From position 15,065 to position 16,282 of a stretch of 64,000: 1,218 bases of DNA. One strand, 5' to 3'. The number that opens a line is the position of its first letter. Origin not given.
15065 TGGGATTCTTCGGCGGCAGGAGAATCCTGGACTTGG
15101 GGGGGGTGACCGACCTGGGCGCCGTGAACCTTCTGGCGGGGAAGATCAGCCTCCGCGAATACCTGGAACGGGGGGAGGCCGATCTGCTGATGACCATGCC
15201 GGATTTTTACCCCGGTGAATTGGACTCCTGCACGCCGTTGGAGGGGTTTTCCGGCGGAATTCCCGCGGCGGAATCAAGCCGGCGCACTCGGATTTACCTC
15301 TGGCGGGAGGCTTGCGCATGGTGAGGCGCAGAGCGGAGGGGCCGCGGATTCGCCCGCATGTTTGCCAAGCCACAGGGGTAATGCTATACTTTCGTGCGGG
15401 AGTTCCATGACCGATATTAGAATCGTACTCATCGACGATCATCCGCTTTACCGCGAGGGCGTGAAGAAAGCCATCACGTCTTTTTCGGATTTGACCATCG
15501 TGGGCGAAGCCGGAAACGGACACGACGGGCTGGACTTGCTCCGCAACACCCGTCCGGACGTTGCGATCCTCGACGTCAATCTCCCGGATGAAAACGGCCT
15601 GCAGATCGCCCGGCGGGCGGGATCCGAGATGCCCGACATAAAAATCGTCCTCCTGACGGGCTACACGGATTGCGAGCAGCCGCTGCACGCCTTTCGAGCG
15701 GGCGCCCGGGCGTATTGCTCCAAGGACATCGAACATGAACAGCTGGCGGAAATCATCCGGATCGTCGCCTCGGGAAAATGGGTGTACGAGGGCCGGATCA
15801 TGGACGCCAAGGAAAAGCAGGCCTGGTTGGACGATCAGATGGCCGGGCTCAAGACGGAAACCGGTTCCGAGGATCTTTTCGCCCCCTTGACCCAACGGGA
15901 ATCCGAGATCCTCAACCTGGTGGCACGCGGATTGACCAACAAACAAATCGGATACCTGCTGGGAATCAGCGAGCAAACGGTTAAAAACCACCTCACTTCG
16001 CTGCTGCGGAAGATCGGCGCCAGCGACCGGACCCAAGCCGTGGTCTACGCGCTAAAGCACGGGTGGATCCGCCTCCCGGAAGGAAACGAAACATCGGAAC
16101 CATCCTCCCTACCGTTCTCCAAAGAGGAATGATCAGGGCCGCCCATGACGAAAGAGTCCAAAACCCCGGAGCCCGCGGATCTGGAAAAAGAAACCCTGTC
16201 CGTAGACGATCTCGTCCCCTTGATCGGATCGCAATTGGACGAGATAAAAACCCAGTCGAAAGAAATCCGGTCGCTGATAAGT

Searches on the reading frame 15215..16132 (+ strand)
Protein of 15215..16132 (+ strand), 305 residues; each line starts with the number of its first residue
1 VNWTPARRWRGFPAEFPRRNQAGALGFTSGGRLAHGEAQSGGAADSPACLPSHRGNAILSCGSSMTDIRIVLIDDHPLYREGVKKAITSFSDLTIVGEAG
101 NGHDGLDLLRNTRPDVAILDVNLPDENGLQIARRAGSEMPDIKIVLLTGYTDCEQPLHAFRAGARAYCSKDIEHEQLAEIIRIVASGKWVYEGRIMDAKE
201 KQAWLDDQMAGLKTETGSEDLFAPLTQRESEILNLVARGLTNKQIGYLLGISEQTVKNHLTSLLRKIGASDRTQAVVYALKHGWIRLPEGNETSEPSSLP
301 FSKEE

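Call 11: search_protein_families(library=pfam, proteins=[window:15215-16132:+], max_evalue=0.001)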
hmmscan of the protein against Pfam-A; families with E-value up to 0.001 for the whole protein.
window:15215-16132:+ (305 aa): 4 families
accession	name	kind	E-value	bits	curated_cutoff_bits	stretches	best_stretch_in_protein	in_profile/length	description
PF00072.30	Response_reg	-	6.6e-23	81.4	30.2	1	70-181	1-110/111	Response regulator receiver domain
PF00196.25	GerE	-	9.8e-21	73.6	23.5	1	224-279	2-57/57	Bacterial regulatory proteins, luxR family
PF08281.18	Sigma70_r4_2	-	2.3e-05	24.4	25.7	1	225-261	11-48/54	Sigma-70, region 4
PF04545.22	Sigma70_r4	-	0.0001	22.1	24.1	1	224-266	4-47/50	Sigma-70, region 4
